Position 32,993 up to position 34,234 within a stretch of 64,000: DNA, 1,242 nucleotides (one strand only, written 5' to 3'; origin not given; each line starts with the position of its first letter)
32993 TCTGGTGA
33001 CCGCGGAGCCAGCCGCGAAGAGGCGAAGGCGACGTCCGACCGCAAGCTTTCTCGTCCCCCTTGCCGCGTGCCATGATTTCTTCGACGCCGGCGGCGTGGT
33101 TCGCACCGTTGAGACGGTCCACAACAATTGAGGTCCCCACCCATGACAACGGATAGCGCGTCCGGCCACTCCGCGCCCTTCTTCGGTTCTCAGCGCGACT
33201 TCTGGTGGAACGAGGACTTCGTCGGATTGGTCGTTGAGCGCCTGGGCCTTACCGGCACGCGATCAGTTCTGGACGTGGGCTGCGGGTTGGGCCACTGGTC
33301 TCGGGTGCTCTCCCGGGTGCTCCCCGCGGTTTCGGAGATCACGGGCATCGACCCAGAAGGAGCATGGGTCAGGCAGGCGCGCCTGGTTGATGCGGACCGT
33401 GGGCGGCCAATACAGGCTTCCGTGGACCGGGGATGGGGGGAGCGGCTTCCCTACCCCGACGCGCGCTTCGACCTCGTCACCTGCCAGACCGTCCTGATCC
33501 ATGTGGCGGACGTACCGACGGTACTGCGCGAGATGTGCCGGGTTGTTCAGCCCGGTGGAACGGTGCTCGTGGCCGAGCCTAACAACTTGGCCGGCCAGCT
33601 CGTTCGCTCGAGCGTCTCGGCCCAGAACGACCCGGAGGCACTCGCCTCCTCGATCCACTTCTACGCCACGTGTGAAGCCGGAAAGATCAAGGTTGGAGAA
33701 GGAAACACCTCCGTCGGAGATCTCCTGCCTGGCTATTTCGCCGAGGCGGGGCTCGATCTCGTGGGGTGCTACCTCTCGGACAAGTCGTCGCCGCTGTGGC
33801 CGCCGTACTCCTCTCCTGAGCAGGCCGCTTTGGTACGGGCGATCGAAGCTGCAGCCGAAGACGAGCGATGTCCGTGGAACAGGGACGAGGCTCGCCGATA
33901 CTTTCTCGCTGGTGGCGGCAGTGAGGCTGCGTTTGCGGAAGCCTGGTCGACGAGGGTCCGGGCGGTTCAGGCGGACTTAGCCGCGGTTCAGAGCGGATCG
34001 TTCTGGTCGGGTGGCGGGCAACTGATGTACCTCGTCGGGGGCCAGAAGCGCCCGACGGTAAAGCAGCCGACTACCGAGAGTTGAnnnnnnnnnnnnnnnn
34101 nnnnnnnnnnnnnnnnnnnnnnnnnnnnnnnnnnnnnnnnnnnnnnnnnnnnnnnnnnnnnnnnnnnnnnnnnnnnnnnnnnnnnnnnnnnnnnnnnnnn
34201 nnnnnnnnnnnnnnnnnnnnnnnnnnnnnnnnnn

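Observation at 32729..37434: tRNA-Pro(GGG)-adjacent islet ending at a strong hairpin, with accessory-looking genes between conserved housekeeping genes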

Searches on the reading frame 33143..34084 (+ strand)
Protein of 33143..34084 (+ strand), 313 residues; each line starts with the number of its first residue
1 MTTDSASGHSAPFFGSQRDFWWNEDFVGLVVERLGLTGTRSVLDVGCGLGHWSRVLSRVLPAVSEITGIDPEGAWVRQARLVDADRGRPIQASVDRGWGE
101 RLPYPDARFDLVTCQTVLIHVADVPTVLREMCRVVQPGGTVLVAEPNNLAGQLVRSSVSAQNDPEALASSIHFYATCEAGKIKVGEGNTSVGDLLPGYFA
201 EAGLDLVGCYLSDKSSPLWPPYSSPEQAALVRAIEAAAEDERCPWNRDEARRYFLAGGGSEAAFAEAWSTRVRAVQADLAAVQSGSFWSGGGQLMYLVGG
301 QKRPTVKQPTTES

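Call 12: search_protein_families(library=pfam, proteins=[window:33143-34084:+], max_evalue=0.01)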
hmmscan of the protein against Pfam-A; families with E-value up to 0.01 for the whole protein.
window:33143-34084:+ (313 aa): 11 families
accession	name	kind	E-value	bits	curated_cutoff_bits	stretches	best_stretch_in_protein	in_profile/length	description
PF08241.18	Methyltransf_11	-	1.8e-19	70.6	21.2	1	43-142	1-94/95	Methyltransferase domain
PF13649.12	Methyltransf_25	-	7.3e-18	65.5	27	1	42-139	1-97/97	Methyltransferase domain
PF13847.12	Methyltransf_31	-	1.1e-16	61.2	27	1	40-156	5-120/145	Methyltransferase domain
PF13489.12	Methyltransf_23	-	5.3e-16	59.2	27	1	34-148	16-121/164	Methyltransferase domain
PF01209.24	Ubie_methyltran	-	1.1e-12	48.2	20.1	1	36-149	45-157/233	ubiE/COQ5 methyltransferase family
PF08242.18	Methyltransf_12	-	6.9e-11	43.2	30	1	43-140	1-97/98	Methyltransferase domain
PF03141.22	Methyltransf_29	-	3.5e-08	32.9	23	1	38-172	117-245/506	Putative S-adenosyl-L-methionine-dependent methyltransferase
PF01135.25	PCMT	-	0.00047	20.4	20.3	1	27-110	62-144/210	Protein-L-isoaspartate(D-aspartate) O-methyltransferase (PCMT)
PF20922.3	Anamorsin_N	-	0.00075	19.7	27.1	1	104-150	47-94/163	Anamorsin, N-terminal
PF07021.18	MetW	-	0.0057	16.7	21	1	37-148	13-112/193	Methionine biosynthesis protein MetW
PF08003.17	Methyltransf_9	-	0.0083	15.6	23.8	0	30-142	107-216/315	Protein of unknown function (DUF1698)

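Call 14: search_protein_families(library=ncbifam, proteins=[window:33143-34084:+], max_evalue=0.01)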
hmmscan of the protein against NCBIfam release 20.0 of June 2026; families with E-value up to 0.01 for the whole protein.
window:33143-34084:+ (313 aa): 37 families (the best 25 are shown)
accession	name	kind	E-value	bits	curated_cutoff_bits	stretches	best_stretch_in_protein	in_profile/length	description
TIGR02752.1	MenG_heptapren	equivalog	8.2e-15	54.9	419.85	1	31-145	38-151/231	demethylmenaquinone methyltransferase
NF045667.1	MTase_DVU1556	equivalog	1.3e-14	54.2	155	1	31-144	15-120/213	DVU_1556 family methyltransferase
TIGR01934.1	MenG_MenH_UbiE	subfamily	7.5e-14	51.6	158.35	1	20-150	25-148/223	ubiquinone/menaquinone biosynthesis methyltransferase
NF001243.0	PRK00216.1-4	equivalog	2.6e-13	49.9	235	1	32-145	41-153/237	demethylmenaquinone methyltransferase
NF041537.1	ArsM_AhpD_UU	exception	3.5e-13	49.1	510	1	38-154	76-190/345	arsenite methyltransferase/AhpD domain selenoprotein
NF047649.1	MTase_UXPK_star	exception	5.2e-13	48.7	460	1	39-145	78-183/283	methyltransferase/UXPK-star double selenoprotein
TIGR01983.1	UbiG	equivalog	6.2e-12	45.3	102.95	1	40-147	51-155/228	bifunctional 2-polyprenyl-6-hydroxyphenol methylase/3-demethylubiquinol 3-O-methyltransferase UbiG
NF001240.0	PRK00216.1-1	equivalog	9.3e-12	44.5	378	1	32-146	57-171/251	bifunctional demethylmenaquinone methyltransferase/2-methoxy-6-polyprenyl-1,4-benzoquinol methylase UbiE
NF001244.0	PRK00216.1-5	equivalog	1.6e-11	43.9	216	1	21-148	35-158/236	bifunctional demethylmenaquinone methyltransferase/2-methoxy-6-polyprenyl-1,4-benzoquinol methylase UbiE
TIGR02072.1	BioC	equivalog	2.4e-10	40.7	184.95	1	37-144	33-133/244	malonyl-ACP O-methyltransferase BioC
NF007610.0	PRK10258.1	equivalog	5.3e-10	39.1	342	1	32-142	36-137/251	malonyl-ACP O-methyltransferase BioC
NF001241.0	PRK00216.1-2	equivalog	6.7e-10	39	327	1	82-150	86-154/231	demethylmenaquinone methyltransferase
NF008823.0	PRK11873.1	subfamily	2.4e-09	37.1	263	1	41-186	80-213/272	arsenite methyltransferase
NF041675.1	sarc_dimgly_tmase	equivalog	3.7e-09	36.9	550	1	36-147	64-173/278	sarcosine/dimethylglycine N-methyltransferase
NF052510.1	methyltran_MpqE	exception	1e-08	34.9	335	1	32-145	40-153/234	methyl-plastoquinone biosynthesis methyltransferase MpqE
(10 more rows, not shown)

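Call 67: find_homologous_proteins(query=window:33143-34084:+, max_evalue=1e-10)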
Query window:33143-34084:+ (313 aa): 847 proteins with E <= 1e-10 among 8000 candidates; the best 120 are listed.
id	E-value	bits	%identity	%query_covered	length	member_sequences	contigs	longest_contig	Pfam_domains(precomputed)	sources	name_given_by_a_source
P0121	1.1e-201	687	96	100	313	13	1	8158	PF13847.13,PF13489.13,PF13649.13,PF03141.23,PF01209.25,PF08241.19,PF08242.19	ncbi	-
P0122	2.2e-162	558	79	100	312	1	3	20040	PF13847.13,PF13489.13,PF13649.13,PF03141.23,PF01209.25,PF08241.19,PF08242.19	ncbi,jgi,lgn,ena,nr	ncbi:MAG TPA: class I SAM-dependent methyltransferase [Candidatus Dormibacteraeota bacterium]|nr:cla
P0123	2.6e-161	555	81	96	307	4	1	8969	PF13847.13,PF13489.13,PF13649.13,PF03141.23,PF01209.25,PF08241.19,PF08242.19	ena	-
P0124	1.5e-160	552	79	96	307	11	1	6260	PF13847.13,PF13489.13,PF13649.13,PF03141.23,PF01209.25,PF08241.19,PF08242.19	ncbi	-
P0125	3.1e-159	548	77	100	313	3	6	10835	PF13847.13,PF13489.13,PF13649.13,PF03141.23,PF01209.25,PF08241.19,PF08242.19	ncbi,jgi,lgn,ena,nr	ncbi:MAG: methyltransferase domain-containing protein [Candidatus Dormibacteraeota bacterium]|jgi:ub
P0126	1.3e-154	533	76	100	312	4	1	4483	PF13847.13,PF13489.13,PF13649.13,PF03141.23,PF01209.25,PF08241.19,PF08242.19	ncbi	-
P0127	2.0e-149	516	73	100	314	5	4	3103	PF13847.13,PF13489.13,PF13649.13,PF03141.23,PF01209.25,PF08241.19,PF08242.19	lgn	-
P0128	6.7e-149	514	74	96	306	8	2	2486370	PF13847.13,PF13489.13,PF13649.13,PF03141.23,PF01209.25,PF08241.19,PF08242.19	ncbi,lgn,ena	-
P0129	3.4e-148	512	73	100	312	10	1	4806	PF13847.13,PF13489.13,PF13649.13,PF03141.23,PF01209.25,PF08241.19,PF08242.19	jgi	-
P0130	1.2e-146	506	71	100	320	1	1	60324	PF07021.19,PF13847.13,PF13489.13,PF08003.18,PF13649.13,PF03141.23,PF01209.25,PF08241.19,PF08242.19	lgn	-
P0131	1.1e-144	500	71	100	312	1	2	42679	PF13847.13,PF13489.13,PF13649.13,PF03141.23,PF01209.25,PF08241.19,PF08242.19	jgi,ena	-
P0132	2.3e-140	486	71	97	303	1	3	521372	PF13847.13,PF13489.13,PF13649.13,PF03141.23,PF01209.25,PF08241.19,PF08242.19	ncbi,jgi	ncbi:MAG: class I SAM-dependent methyltransferase [Candidatus Dormiibacterota bacterium]|jgi:SAM-dep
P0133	1.1e-129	451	68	96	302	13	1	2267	PF13847.13,PF13489.13,PF13649.13,PF03141.23,PF01209.25,PF08241.19,PF08242.19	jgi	jgi:SAM-dependent methyltransferase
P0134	6.8e-129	448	67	96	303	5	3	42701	PF13847.13,PF13489.13,PF13649.13,PF03141.23,PF01209.25,PF08241.19,PF08242.19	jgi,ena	jgi:SAM-dependent methyltransferase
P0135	6.8e-129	448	66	96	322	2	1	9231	PF13847.13,PF13489.13,PF13649.13,PF03141.23,PF01209.25,PF08241.19,PF08242.19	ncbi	ncbi:MAG: methyltransferase domain-containing protein [Candidatus Dormiibacterota bacterium]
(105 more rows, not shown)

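Call 68: find_encoding_contigs(protein=P0128, flank=8000, max_places=2)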
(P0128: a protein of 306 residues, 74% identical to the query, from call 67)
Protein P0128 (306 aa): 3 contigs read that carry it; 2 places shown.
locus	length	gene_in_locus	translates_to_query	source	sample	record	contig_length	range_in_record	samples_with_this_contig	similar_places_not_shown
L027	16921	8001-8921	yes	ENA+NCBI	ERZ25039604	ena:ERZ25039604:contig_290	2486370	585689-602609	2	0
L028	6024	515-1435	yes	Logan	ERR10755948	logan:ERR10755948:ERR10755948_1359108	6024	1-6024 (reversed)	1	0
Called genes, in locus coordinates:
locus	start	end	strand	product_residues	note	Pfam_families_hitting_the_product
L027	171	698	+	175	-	-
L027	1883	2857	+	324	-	PF26366:DUF8094 (faint)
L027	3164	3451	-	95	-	-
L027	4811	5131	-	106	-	-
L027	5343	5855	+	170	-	PF01909:NTP_transf_2 (weak)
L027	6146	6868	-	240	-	PF00753:Lactamase_B (faint)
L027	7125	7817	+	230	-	PF02687:FtsX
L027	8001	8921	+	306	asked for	PF01209:Ubie_methyltran, PF03141:Methyltransf_29, PF13489:Methyltransf_23, PF13847:Methyltransf_31, PF08241:Methyltransf_11, PF08242:Methyltransf_12, PF13649:Methyltransf_25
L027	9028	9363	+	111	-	-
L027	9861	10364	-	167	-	-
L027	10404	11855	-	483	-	PF13173:AAA_14, PF13635:DUF4143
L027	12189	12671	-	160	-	PF09851:SHOCT (weak)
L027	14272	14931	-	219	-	-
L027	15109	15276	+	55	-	-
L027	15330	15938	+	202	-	PF13676:TIR_2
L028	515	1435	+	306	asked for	PF01209:Ubie_methyltran, PF03141:Methyltransf_29, PF13489:Methyltransf_23, PF13847:Methyltransf_31, PF08241:Methyltransf_11, PF08242:Methyltransf_12, PF13649:Methyltransf_25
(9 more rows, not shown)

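Call 69: find_encoding_contigs(protein=P0132, flank=8000, max_places=2)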
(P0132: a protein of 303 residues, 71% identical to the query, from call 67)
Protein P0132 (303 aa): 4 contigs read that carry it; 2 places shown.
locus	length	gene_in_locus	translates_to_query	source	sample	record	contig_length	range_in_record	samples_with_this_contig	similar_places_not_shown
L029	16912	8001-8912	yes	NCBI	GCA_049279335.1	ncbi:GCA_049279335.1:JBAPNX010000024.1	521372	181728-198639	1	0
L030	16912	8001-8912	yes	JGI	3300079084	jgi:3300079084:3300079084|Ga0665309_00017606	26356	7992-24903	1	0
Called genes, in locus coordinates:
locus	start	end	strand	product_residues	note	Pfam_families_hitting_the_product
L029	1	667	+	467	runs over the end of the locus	PF13482:RNase_H_2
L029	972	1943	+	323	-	PF00589:Phage_integrase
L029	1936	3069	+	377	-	-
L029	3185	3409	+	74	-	-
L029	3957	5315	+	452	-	PF13481:AAA_25, PF03796:DnaB_C (faint)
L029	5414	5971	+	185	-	PF00239:Resolvase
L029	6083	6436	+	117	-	PF03551:PadR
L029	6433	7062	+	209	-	PF22564:HAAS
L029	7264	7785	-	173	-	-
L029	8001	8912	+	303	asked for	PF01209:Ubie_methyltran, PF03141:Methyltransf_29, PF13489:Methyltransf_23, PF13847:Methyltransf_31, PF08241:Methyltransf_11, PF08242:Methyltransf_12, PF13649:Methyltransf_25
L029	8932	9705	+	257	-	PF14355:Abi_C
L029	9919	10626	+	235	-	-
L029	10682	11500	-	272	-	-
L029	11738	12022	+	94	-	-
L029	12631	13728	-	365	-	-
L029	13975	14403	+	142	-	-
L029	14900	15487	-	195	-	PF22564:HAAS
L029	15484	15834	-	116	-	PF03551:PadR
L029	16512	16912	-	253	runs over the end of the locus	PF01061:ABC2_membrane, PF12698:ABC2_membrane_3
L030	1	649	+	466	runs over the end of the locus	PF13482:RNase_H_2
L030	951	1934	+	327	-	PF00589:Phage_integrase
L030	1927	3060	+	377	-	-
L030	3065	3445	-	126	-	-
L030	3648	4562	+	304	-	PF13481:AAA_25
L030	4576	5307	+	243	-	-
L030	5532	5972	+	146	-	PF00239:Resolvase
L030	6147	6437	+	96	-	PF03551:PadR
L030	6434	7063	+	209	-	PF22564:HAAS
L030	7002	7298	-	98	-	-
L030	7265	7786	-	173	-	-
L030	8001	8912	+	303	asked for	PF01209:Ubie_methyltran, PF03141:Methyltransf_29, PF13489:Methyltransf_23, PF13847:Methyltransf_31, PF08241:Methyltransf_11, PF08242:Methyltransf_12, PF13649:Methyltransf_25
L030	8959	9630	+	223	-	-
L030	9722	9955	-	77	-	-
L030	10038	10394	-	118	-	-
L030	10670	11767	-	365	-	-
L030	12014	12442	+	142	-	-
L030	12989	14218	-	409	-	PF05977:MFS_3, PF07690:MFS_1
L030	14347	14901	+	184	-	PF01022:HTH_5, PF12802:MarR_2 (weak), PF12840:HTH_20, PF09339:HTH_IclR (weak)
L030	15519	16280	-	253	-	PF01061:ABC2_membrane, PF12698:ABC2_membrane_3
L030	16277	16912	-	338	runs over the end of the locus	PF00005:ABC_tran, PF13304:AAA_21 (weak), PF13732:DrrA1-3_C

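Call 73: find_encoding_contigs(protein=P0122, flank=10000, max_places=3)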
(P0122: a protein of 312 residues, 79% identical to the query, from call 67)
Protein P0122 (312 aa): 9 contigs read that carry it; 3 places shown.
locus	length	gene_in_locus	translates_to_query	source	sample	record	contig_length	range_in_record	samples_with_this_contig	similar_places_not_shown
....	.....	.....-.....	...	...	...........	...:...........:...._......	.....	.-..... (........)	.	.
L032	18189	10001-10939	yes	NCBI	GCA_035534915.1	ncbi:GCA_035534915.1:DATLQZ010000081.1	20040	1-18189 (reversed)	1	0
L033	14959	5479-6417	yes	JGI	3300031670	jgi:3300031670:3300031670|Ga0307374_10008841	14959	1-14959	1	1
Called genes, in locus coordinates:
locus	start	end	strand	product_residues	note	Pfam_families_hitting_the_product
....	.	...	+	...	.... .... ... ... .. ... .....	-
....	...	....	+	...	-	-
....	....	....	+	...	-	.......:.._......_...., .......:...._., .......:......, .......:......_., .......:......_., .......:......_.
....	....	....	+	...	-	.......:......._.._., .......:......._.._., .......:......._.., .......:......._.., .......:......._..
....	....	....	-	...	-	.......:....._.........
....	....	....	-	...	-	-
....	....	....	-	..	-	-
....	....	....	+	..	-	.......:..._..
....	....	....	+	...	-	-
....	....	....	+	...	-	-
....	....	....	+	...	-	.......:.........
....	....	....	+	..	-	-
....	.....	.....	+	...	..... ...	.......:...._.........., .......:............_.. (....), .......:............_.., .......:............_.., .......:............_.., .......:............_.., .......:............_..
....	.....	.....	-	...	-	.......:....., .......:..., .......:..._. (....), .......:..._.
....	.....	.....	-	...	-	-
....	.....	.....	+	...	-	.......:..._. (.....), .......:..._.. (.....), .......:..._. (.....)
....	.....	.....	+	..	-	-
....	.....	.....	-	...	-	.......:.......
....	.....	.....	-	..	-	-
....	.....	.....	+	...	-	?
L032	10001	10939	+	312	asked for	PF01209:Ubie_methyltran, PF03141:Methyltransf_29 (weak), PF13489:Methyltransf_23, PF13847:Methyltransf_31, PF08241:Methyltransf_11, PF08242:Methyltransf_12, PF13649:Methyltransf_25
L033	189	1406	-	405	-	PF00589:Phage_integrase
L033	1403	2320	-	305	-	-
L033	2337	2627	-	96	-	-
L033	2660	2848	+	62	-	PF12728:HTH_17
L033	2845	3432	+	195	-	-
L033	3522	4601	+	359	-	-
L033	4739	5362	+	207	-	PF00239:Resolvase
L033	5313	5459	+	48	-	-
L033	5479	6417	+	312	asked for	PF01209:Ubie_methyltran, PF03141:Methyltransf_29 (weak), PF13489:Methyltransf_23, PF13847:Methyltransf_31, PF08241:Methyltransf_11, PF08242:Methyltransf_12, PF13649:Methyltransf_25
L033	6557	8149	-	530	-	PF14239:RRXRR, PF01844:HNH, PF13395:HNH_4 (weak), PF14279:HNH_5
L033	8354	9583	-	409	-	-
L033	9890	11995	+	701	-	PF07719:TPR_2 (faint), PF13424:TPR_12 (faint), PF00515:TPR_1 (faint)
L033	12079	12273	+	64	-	-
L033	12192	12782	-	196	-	PF14016:DUF4232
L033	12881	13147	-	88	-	-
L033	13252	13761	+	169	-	-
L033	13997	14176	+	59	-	-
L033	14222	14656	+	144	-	-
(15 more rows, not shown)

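Call 74: find_encoding_contigs(protein=P0131, flank=10000, max_places=2)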
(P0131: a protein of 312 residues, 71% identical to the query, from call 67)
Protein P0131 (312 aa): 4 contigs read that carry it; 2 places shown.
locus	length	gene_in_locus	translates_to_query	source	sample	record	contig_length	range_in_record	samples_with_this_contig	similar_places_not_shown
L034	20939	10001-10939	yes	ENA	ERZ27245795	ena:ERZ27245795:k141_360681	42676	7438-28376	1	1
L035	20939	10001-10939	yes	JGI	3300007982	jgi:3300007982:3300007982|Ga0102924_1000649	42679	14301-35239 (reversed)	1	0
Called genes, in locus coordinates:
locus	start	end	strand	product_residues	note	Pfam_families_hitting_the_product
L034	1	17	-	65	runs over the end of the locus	PF00313:CSD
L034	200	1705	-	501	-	PF00144:Beta-lactamase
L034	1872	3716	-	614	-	PF00496:SBP_bac_5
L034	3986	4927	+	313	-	PF19300:BPD_transp_1_N, PF00528:BPD_transp_1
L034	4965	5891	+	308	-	PF12911:OppC_N, PF00528:BPD_transp_1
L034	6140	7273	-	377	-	PF01244:Peptidase_M19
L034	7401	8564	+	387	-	PF00108:Thiolase_N, PF02803:Thiolase_C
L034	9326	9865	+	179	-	PF00383:dCMP_cyt_deam_1, PF14437:MafB19-deam (weak)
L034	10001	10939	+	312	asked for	PF01209:Ubie_methyltran, PF03141:Methyltransf_29, PF13489:Methyltransf_23, PF13847:Methyltransf_31, PF08241:Methyltransf_11, PF08242:Methyltransf_12, PF13649:Methyltransf_25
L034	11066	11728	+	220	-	-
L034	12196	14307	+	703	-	PF13529:Peptidase_C39_2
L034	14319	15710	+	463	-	-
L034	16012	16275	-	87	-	-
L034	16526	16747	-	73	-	PF00561:Abhydrolase_1 (weak)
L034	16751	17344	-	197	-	PF00561:Abhydrolase_1, PF12697:Abhydrolase_6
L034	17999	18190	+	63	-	-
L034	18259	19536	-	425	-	PF00291:PALP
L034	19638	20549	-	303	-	PF00288:GHMP_kinases_N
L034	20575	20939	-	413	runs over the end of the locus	PF00291:PALP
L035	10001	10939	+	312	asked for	PF01209:Ubie_methyltran, PF03141:Methyltransf_29, PF13489:Methyltransf_23, PF13847:Methyltransf_31, PF08241:Methyltransf_11, PF08242:Methyltransf_12, PF13649:Methyltransf_25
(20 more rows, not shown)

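Call 75: find_encoding_contigs(protein=P0130, flank=10000, max_places=2)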
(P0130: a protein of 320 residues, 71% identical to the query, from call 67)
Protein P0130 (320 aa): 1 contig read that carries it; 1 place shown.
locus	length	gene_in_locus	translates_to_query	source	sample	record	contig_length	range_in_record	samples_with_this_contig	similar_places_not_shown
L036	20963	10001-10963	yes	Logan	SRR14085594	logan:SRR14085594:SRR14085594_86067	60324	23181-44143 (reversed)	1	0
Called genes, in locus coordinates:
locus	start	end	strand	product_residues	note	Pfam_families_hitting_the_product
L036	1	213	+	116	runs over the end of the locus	-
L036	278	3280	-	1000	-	PF02687:FtsX (weak)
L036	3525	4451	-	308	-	-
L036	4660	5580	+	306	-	-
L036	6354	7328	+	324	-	-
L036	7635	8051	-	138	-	-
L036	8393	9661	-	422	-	PF01946:Thi4 (faint), PF00070:Pyr_redox (faint), PF00743:FMO-like, PF01494:FAD_binding_3 (weak), PF07992:Pyr_redox_2, PF13450:NAD_binding_8 (weak), PF13738:Pyr_redox_3, PF13434:Lys_Orn_oxgnase (weak), +8 more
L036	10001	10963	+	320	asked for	PF03141:Methyltransf_29, PF01209:Ubie_methyltran, PF08003:Methyltransf_9 (faint), PF13489:Methyltransf_23, PF08241:Methyltransf_11, PF08242:Methyltransf_12, PF13649:Methyltransf_25, PF13847:Methyltransf_31, +1 more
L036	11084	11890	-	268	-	-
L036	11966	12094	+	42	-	-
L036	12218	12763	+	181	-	-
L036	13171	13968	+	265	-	PF07505:DUF5131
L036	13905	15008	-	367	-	-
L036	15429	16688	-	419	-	-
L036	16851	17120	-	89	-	PF13031:DUF3892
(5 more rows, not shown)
